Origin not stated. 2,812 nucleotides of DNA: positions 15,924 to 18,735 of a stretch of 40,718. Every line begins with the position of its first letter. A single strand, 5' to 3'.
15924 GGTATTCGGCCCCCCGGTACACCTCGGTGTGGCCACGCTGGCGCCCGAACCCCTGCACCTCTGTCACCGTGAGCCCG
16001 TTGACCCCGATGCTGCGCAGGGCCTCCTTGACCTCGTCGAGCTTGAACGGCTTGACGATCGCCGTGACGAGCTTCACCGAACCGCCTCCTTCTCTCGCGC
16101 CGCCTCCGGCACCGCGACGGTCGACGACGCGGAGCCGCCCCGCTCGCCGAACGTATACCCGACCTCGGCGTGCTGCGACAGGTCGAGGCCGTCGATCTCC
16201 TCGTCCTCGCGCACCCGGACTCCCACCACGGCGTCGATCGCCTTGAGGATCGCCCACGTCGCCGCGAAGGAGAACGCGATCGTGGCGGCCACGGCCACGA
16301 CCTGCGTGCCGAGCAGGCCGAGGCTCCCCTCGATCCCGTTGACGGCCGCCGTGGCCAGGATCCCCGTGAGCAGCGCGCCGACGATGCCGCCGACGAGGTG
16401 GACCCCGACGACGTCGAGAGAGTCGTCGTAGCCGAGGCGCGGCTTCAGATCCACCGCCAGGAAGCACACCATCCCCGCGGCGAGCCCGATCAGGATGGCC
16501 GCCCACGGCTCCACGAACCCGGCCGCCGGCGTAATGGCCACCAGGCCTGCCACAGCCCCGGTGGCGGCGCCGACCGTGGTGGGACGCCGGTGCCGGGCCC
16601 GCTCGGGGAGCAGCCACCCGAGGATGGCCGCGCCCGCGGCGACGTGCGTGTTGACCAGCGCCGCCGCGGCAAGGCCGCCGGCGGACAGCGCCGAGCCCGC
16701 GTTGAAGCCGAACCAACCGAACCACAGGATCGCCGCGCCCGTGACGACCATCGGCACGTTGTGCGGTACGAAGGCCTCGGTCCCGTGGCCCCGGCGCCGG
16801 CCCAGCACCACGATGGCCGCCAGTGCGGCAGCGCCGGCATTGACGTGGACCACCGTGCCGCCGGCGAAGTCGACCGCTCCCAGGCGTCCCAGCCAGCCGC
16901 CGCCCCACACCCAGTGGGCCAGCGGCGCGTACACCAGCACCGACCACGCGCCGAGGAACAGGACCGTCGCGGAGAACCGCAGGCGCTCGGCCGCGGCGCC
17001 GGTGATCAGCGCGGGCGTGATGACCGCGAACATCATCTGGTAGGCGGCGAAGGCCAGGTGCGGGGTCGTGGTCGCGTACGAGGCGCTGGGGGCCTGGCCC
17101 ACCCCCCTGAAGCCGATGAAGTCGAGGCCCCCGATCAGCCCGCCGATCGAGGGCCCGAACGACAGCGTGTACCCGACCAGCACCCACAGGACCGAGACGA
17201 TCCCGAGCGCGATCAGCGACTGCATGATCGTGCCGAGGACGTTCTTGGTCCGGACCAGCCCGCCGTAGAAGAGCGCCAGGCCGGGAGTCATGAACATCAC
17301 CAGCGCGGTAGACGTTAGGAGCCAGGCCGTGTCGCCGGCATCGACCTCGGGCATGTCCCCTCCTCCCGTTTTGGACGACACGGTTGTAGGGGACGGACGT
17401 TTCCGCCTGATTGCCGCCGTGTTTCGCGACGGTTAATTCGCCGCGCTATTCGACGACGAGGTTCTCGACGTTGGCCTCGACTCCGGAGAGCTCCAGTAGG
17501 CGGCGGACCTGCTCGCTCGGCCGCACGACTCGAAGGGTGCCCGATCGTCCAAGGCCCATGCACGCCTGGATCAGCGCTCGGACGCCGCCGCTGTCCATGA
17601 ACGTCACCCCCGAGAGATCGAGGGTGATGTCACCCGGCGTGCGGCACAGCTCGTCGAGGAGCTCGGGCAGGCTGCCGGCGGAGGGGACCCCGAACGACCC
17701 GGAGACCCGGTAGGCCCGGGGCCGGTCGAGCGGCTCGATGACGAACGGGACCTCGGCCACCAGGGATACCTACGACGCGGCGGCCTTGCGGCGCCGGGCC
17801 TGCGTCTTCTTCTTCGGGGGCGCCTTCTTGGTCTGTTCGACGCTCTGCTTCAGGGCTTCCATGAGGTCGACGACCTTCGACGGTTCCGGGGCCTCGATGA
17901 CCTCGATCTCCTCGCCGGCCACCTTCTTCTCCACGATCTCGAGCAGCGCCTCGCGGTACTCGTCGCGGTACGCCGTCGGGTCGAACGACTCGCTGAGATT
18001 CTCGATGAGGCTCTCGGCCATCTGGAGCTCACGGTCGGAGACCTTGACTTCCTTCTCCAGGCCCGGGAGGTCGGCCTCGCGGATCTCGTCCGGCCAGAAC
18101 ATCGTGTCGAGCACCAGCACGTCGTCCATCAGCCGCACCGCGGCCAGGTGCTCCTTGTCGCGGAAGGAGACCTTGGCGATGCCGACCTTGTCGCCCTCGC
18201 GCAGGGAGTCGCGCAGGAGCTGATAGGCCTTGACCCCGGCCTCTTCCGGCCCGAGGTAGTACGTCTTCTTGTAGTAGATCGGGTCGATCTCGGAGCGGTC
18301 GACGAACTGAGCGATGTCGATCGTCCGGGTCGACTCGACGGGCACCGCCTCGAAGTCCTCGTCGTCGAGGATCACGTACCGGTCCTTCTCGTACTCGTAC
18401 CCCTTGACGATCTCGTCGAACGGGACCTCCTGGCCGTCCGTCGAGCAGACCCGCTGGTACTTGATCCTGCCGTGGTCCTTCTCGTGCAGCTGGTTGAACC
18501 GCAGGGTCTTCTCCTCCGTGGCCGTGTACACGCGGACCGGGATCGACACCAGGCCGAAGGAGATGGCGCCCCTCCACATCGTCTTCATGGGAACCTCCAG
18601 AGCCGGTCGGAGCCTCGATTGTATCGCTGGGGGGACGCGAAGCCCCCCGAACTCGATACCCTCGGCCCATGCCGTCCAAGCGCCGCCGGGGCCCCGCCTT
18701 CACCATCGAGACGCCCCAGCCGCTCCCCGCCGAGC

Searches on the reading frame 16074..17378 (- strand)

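Call 83: search_protein_families(library=pfam, proteins=[window:16074-17378:-], max_evalue=0.00001)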
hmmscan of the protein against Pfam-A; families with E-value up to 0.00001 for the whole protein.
window:16074-17378:- (434 aa): 1 family
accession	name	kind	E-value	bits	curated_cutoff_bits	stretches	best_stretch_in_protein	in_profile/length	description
PF00909.26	Ammonium_transp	-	4.6e-121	404.7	23.2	1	18-408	1-399/399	Ammonium Transporter Family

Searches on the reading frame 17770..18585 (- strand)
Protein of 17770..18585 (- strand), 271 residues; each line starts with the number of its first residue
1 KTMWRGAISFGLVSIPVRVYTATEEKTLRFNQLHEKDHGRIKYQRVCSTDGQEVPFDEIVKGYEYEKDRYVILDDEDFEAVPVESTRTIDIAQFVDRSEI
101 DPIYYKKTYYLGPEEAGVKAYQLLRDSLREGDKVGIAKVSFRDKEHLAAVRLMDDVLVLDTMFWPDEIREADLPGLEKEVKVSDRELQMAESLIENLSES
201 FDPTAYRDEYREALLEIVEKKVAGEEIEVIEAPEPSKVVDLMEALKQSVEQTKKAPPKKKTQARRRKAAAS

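Call 83: search_protein_families(library=pfam, proteins=[window:17770-18585:-], max_evalue=0.00001)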
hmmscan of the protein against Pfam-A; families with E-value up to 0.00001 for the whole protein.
window:17770-18585:- (271 aa): 1 family
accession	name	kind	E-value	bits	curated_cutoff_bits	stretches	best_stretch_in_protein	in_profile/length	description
PF02735.22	Ku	-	6e-58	196.3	25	1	9-189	1-190/190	Ku70/Ku80 beta-barrel domain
